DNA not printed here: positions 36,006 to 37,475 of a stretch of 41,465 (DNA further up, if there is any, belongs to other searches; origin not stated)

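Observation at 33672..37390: Compact AT-rich cassette: PqqD(RRE)-HPr-kinase-like fusion, a leader-bearing 165-aa Cys/His-rich protein and an ABC exporter. Candidate RiPP-style modification/export system acting on a protein-sized substrate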

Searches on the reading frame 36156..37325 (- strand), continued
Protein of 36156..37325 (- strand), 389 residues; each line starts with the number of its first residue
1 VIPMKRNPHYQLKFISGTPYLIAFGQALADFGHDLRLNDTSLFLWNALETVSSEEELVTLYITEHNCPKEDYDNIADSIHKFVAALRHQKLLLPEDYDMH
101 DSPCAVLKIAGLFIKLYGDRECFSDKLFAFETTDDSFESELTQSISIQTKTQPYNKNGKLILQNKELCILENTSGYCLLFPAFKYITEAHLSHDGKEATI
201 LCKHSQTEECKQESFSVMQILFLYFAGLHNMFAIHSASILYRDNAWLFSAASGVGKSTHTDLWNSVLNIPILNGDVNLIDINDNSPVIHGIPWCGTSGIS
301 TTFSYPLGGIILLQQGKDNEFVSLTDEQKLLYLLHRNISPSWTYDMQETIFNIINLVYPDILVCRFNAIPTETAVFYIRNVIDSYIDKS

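Call 25: search_protein_families(library=pfam, proteins=[L005:5316-5828:-, L003:5439-5900:-, L005:9560-10786:-, L005:10789-12354:-, L003:9629-11920:-, L005:9026-9448:-, L003:9027-9452:-], max_evalue=0.1)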
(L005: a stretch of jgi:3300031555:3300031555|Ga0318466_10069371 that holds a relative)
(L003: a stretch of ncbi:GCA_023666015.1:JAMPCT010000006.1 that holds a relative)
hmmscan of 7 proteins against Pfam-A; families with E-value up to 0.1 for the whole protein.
L005:5316-5828:- (170 aa): 0 families

L003:5439-5900:- (153 aa): 1 family
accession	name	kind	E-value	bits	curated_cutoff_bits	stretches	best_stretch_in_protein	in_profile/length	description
PF00717.28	Peptidase_S24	-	0.0035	17.5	23.3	1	13-100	24-108/116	Peptidase S24-like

L005:9560-10786:- (408 aa): 1 family
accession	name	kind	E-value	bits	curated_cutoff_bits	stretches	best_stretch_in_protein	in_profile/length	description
PF14907.12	NTP_transf_5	-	1.7e-35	123.2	31.2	1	42-291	3-248/249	Uncharacterised nucleotidyltransferase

L005:10789-12354:- (521 aa): 1 family
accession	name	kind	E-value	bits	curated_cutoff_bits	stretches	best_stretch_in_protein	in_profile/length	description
PF10507.14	TMEM65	-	0.028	14.8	25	0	407-467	45-105/109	Transmembrane protein 65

L003:9629-11920:- (763 aa): 1 family
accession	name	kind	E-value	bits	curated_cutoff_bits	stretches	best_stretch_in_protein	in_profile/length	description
PF00027.35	cNMP_binding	-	0.0018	18.7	27.5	1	6-74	4-79/89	Cyclic nucleotide-binding domain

L005:9026-9448:- (141 aa): 0 families

L003:9027-9452:- (142 aa): 0 families

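Call 26: search_protein_families(library=ncbifam, proteins=[L005:5316-5828:-, L003:5439-5900:-, L005:9560-10786:-, L005:10789-12354:-, L003:9629-11920:-, L005:9026-9448:-, P0101, P0066], max_evalue=1)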
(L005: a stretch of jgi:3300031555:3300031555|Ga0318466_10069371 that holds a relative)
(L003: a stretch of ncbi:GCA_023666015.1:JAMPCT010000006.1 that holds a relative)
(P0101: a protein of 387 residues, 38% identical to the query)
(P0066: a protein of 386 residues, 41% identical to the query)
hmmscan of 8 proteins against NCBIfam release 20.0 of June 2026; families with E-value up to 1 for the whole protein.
L005:5316-5828:- (170 aa): 2 families
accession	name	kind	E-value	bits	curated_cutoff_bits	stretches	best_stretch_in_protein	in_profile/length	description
TIGR02228.1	sigpep_I_arch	equivalog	0.00094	19.1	51.85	1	60-105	56-100/158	signal peptidase I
NF005871.0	PRK07811.1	equivalog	0.14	10.7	513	1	35-124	67-153/389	cystathionine gamma-synthase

L003:5439-5900:- (153 aa): 4 families
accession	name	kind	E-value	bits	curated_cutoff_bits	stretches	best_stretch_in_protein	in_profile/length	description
TIGR02228.1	sigpep_I_arch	equivalog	1.7e-08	34.5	51.85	1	28-106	37-119/158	signal peptidase I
TIGR02754.1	sod_Ni_protease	equivalog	0.00028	21.3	63.25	1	26-90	2-68/90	nickel-type superoxide dismutase maturation protease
NF046067.1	SigPepSipWBacil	equivalog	0.0012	18.5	190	1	31-77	47-92/189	signal peptidase I SipW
TIGR00498.1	lexA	equivalog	0.015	14.9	110.95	1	11-111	104-201/203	transcriptional repressor LexA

L005:9560-10786:- (408 aa): 0 families

L005:10789-12354:- (521 aa): 2 families
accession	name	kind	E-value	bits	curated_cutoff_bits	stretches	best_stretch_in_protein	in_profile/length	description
NF006280.0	PRK08451.1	equivalog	0.0018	17.1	572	1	122-203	251-332/535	DNA polymerase III subunit gamma/tau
NF041503.1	WZX_like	subfamily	0.33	10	300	1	32-367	7-359/429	O-unit flippase-like protein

L003:9629-11920:- (763 aa): 1 family
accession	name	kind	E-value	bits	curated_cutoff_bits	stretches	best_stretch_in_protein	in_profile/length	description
NF001645.0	PRK00420.1-2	equivalog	0.071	13.2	162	1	213-259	48-94/106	hypothetical protein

L005:9026-9448:- (141 aa): 1 family
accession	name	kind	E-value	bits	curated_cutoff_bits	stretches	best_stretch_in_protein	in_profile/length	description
NF011616.0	PRK15042.1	subfamily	0.041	13.3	248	1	61-119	96-150/219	propanediol/glycerol family dehydratase medium subunit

P0101 (387 aa): 3 families
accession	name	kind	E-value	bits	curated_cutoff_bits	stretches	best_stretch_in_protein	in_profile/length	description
TIGR04249.1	SCM_chp_ScmC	equivalog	0.04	13.3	125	1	235-336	128-235/292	SynChlorMet cassette protein ScmC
NF033536.1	lasso_PqqD_Bac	exception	0.11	12.7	80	1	36-89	34-84/88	lasso peptide biosynthesis PqqD family chaperone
TIGR04352.1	HprK_rel_A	equivalog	0.11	11.6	200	1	225-259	89-123/280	HprK-related kinase A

P0066 (386 aa): 6 families
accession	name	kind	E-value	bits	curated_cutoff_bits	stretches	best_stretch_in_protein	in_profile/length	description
TIGR04352.1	HprK_rel_A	equivalog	0.00028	20.1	200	1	217-281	86-149/280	HprK-related kinase A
TIGR04249.1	SCM_chp_ScmC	equivalog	0.00077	18.9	125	1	227-342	125-245/292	SynChlorMet cassette protein ScmC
TIGR04248.1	SCM_PqqD_rel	equivalog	0.006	16.8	100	1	33-87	28-78/84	SynChlorMet cassette protein ScmD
NF033536.1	lasso_PqqD_Bac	exception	0.021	14.9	80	1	34-87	34-83/88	lasso peptide biosynthesis PqqD family chaperone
NF006820.0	PRK09344.1-2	subfamily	0.13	10.8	636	1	216-255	202-242/529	phosphoenolpyruvate carboxykinase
TIGR04355.1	HprK_rel_B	hypoth_equivalog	0.2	10.8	200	1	223-256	140-173/351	HprK-related kinase B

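Call 28: find_encoding_contigs(protein=P0002, flank=6000, max_places=2)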
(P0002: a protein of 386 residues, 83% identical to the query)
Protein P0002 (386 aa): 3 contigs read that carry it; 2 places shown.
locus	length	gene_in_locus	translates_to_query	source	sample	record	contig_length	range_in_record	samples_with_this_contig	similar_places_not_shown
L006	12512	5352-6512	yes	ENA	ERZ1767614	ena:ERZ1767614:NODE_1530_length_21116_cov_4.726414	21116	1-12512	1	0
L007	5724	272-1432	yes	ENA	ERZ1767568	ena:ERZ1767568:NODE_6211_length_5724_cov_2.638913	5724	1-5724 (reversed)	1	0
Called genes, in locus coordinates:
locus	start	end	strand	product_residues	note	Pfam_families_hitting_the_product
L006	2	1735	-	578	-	?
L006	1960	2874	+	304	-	PF00165:HTH_AraC (faint), PF12833:HTH_18, PF06445:GyrI-like (weak), PF14526:Cass2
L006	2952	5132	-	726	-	PF00933:Glyco_hydro_3, PF01915:Glyco_hydro_3_C, PF14310:Fn3-like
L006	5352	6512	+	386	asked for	PF27840:ScmC (weak)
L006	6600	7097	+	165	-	-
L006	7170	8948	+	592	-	PF00664:ABC_membrane, PF02463:SMC_N (faint), PF00005:ABC_tran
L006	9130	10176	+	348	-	PF01551:Peptidase_M23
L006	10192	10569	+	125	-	PF04519:Bactofilin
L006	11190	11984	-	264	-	-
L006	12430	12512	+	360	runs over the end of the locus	-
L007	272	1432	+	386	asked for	PF27840:ScmC (weak)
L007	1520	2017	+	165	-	-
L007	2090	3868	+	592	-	PF00664:ABC_membrane, PF02463:SMC_N (faint), PF00005:ABC_tran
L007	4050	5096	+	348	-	PF01551:Peptidase_M23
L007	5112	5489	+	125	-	PF04519:Bactofilin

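Call 29: find_encoding_contigs(protein=P0025, flank=6000, max_places=1)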
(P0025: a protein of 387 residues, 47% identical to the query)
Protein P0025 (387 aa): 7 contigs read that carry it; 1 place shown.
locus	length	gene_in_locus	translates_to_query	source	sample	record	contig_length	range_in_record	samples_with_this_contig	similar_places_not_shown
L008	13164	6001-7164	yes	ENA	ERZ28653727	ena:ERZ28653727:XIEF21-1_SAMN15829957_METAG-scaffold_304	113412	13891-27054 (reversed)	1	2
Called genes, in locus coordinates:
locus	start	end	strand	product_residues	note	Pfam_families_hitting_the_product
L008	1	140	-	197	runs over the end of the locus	PF09605:Trep_Strep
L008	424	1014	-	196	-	-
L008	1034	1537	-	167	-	-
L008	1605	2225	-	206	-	PF00583:Acetyltransf_1 (weak)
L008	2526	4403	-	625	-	PF02463:SMC_N (faint), PF00005:ABC_tran, PF13304:AAA_21 (faint)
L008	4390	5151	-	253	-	PF00005:ABC_tran, PF13304:AAA_21 (faint)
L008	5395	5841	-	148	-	PF00072:Response_reg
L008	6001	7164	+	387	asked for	-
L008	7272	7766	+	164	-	-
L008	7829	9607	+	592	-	PF00664:ABC_membrane, PF02463:SMC_N (faint), PF00005:ABC_tran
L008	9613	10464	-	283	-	PF02311:AraC_binding (weak), PF00165:HTH_AraC (weak), PF12833:HTH_18, PF00165:HTH_AraC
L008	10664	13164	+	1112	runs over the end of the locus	PF07953:Toxin_R_bind_N (weak), PF13385:Laminin_G_3, PF20578:aBig_2, PF07944:Beta-AFase-like_GH127_cat, PF20736:Glyco_hydro127M, PF16375:DUF4986 (weak), PF20620:DUF6805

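Call 30: find_encoding_contigs(protein=P0020, flank=6000, max_places=1)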
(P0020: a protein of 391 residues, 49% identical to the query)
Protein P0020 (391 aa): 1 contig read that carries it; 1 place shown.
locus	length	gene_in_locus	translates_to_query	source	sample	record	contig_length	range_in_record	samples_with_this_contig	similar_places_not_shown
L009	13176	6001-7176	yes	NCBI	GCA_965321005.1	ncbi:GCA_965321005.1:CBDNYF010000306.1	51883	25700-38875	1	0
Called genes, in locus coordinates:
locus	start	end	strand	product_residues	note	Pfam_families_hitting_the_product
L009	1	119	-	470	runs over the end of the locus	-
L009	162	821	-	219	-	-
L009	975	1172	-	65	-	-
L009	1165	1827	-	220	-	-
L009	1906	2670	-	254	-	-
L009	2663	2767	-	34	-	-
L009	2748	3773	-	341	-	PF01841:Transglut_core (weak)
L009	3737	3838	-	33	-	-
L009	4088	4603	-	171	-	-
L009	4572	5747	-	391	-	PF01408:GFO_IDH_MocA, PF03447:NAD_binding_3, PF02894:GFO_IDH_MocA_C, PF22725:GFO_IDH_MocA_C3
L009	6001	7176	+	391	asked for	-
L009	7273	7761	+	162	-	-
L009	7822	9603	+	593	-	PF00664:ABC_membrane, PF02463:SMC_N (faint), PF00005:ABC_tran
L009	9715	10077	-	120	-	PF00072:Response_reg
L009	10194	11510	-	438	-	PF08281:Sigma70_r4_2, PF04545:Sigma70_r4 (faint)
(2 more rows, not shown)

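Call 31: predict_structure(alignment_id=A1)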
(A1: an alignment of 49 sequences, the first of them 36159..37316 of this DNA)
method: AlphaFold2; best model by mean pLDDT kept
length: 386 residues; sequences in the alignment: 49
mean_pLDDT: 90.9   pTM: 0.79
mean pLDDT of the five models: 90.9, 90.6, 90.4, 88.3, 88.1
residues with pLDDT >= 90: 290; 70-90: 74; 50-70: 22; < 50: 0
segments of 3 or more residues with pLDDT < 50: none
pLDDT, mean of each block of 10 residues (from residue 1): 85 93 70 92 90 94 95 94 84 67 96 92 95 89 81 80 94 94 93 93 85 96 97 96 92 90 96 94 94 83 97 92 96 94 95 96 92 96 92
secondary structure, 60 per line:
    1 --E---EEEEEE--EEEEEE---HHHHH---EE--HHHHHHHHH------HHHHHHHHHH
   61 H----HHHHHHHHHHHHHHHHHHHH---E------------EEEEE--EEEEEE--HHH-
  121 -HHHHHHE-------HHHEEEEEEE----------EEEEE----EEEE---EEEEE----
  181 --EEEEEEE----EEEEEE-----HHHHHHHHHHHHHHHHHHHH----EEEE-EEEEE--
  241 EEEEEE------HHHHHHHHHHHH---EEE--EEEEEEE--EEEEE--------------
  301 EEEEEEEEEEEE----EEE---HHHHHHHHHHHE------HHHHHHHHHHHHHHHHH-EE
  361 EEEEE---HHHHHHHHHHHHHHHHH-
elements in order: E7-12 E15-20 H24-28 H36-44 H51-61 H66-85 E102-106 E109-114 H122-127 E139-145 E156-160 E165-168 E172-176 E183-189 E194-199 H205-224 E229-232 E234-238 E241-246 H253-264 E268-270 E273-279 E282-286 E301-312 E317-319 H323-333 H341-357 E359-365 H369-385

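Call 35: fold_search(model_id=the predicted structure, library=pdb)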
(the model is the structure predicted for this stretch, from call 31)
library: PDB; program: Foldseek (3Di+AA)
matches with E <= 10: 403; with E <= 0.001: 53
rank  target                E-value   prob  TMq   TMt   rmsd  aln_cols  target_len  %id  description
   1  6com                  4.8e-06  1.00  0.32  0.25   9.5       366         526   12  2.3A crystal structure of E. coli phosphoenolpyruvate carboxykinase mutant Asp269Asn (released 2018-04-04)
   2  1ayl                  7.5e-06  1.00  0.33  0.26   9.6       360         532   11  PHOSPHOENOLPYRUVATE CARBOXYKINASE (released 1997-01-11)
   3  6asi                  7.5e-06  1.00  0.32  0.25   9.5       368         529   11  E. coli phosphoenolpyruvate carboxykinase G209S mutant bound to methanesulfonate (released 2018-08-29)
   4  2pc9_D                8.0e-06  1.00  0.36  0.29  11.7       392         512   11  Crystal Structure Of ATP-Dependent Phosphoenolpyruvate Carboxykinase From Thermus thermophilus HB8 (released 2007-10-02)
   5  1ygg                  9.4e-06  1.00  0.30  0.23   9.2       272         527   13  Crystal structure of phosphoenolpyruvate carboxykinase from Actinobacillus succinogenes (released 2005-06-28)
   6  2pc9_C                9.4e-06  1.00  0.36  0.29   8.7       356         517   12  Crystal Structure Of ATP-Dependent Phosphoenolpyruvate Carboxykinase From Thermus thermophilus HB8 (released 2007-10-02)
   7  9a4u_A                1.0e-05  1.00  0.35  0.27  12.2       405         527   11  Integrative model of PCKA-QOX2 by crosslinking MS and deep learning (released 2024-09-18)
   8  6asn                  1.1e-05  1.00  0.37  0.28   9.2       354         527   11  E. coli phosphoenolpyruvate carboxykinase K212I F216V mutant bound to methanesulfonate (released 2018-08-29)
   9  1xkv_B                1.2e-05  1.00  0.38  0.29   8.7       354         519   12  Crystal Structure Of ATP-Dependent Phosphoenolpyruvate Carboxykinase From Thermus thermophilus HB8 (released 2005-10-11)
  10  6v2m                  1.2e-05  1.00  0.32  0.25  10.0       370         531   11  Structure of Escherichia coli Asp269Asn mutant phosphoenolpyruvate carboxykinase (released 2019-12-11)
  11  1j3b_B                1.4e-05  1.00  0.39  0.30  11.0       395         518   11  Crystal structure of ATP-dependent phosphoenolpyruvate carboxykinase from Thermus thermophilus HB8 (released 2003-02-11)
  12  1ylh                  1.8e-05  1.00  0.31  0.24   9.4       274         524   14  Crystal Structure of Phosphoenolpyruvate Carboxykinase from Actinobaccilus succinogenes in Complex with Manganese and Py (released 2005-06-28)
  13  1yvy_A                1.8e-05  1.00  0.34  0.27   9.9       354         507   12  Crystal structure of Anaerobiospirillum succiniciproducens phosphoenolpyruvate carboxykinase (released 2005-07-26)
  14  6asm                  1.8e-05  1.00  0.32  0.25   9.7       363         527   11  E. coli phosphoenolpyruvate carboxykinase G209S K212C mutant bound to thiosulfate (released 2018-08-29)
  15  1kkl_B                2.5e-05  1.00  0.18  0.39  13.0       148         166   14  L.casei HprK/P in complex with B.subtilis HPr (released 2002-08-28)
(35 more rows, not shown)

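Call 79: find_related_loci(query=A1, collection=metagenome_contigs, flank=8000)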
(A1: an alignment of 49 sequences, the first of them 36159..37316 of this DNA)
Query A1 (386 aa) in metagenome_contigs; peptide patterns used: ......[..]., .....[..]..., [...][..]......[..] (x = any residue, [..] = any of these).
600 stretches matched a pattern (row limit reached: there are more); 569 encode a relative of the query (tblastn E <= 1e-3); the best 80 are kept; 80 distinct loci.
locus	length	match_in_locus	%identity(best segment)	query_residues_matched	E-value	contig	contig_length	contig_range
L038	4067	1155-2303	36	1-384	7e-80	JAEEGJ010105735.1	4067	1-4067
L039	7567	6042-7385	36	1-380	4e-79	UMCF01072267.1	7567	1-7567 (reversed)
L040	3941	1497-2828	36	1-380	8e-79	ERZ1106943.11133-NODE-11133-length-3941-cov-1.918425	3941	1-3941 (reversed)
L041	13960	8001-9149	36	1-383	3e-77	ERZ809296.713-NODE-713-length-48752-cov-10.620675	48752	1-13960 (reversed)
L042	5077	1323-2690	36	1-380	2e-77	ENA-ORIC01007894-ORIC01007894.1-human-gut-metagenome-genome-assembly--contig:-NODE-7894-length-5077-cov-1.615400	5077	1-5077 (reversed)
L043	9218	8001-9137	38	1-380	3e-76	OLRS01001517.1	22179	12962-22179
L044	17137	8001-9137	38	1-380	2e-76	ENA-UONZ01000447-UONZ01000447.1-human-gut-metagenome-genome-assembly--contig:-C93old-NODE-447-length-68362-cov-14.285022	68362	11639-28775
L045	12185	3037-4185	36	1-383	1e-75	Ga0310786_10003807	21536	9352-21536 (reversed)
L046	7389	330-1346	37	1-343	2e-75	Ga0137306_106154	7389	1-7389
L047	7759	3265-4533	35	1-381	1e-73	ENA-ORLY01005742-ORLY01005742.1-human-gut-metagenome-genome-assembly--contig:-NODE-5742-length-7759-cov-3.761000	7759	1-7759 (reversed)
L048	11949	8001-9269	35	1-381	2e-73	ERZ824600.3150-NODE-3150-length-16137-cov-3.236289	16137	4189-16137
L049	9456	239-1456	34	1-380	2e-71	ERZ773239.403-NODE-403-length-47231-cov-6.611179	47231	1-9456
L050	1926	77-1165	37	2-376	2e-74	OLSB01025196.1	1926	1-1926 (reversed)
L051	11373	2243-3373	36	4-380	3e-70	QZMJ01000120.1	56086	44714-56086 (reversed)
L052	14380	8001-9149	35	1-381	7e-70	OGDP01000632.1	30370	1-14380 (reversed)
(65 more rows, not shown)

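Call 85: search_protein_families(library=padloc, proteins=[window:36159-37316:-], max_evalue=0.01)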
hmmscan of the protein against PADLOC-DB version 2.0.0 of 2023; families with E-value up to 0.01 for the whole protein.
window:36159-37316:- (386 aa): 0 families

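Call 92: search_protein_representatives(alignment_id=A1)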
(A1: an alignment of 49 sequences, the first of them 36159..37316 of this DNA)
Query: 49 sequences, 386 profile positions. Proteins with E-value up to 0.001 (for the whole library): 10648; up to 1e-10: 5791; up to 1e-30: 678. The best 150 are listed.
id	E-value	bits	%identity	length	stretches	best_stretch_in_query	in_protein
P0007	1.6e-157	541.2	-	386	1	1-383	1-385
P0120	1.0e-153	528.7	-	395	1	1-381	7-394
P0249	1.2e-152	525.3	-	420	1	1-385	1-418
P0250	2.4e-152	524.2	-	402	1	1-385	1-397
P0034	1.7e-150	518.1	-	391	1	1-384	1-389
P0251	5.4e-150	516.5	-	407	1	1-382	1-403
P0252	2.9e-148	510.8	-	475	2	98-384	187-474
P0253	1.3e-146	505.4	-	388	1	1-383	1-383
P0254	5.6e-146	503.2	-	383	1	1-383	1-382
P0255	5.8e-146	503.2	-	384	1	1-382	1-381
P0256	4.5e-144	497.0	-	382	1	1-381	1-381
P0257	5.1e-144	496.8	-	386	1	1-384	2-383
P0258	8.0e-143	492.9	-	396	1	1-383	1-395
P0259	3.7e-142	490.7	-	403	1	1-383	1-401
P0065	9.2e-142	489.4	-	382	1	1-383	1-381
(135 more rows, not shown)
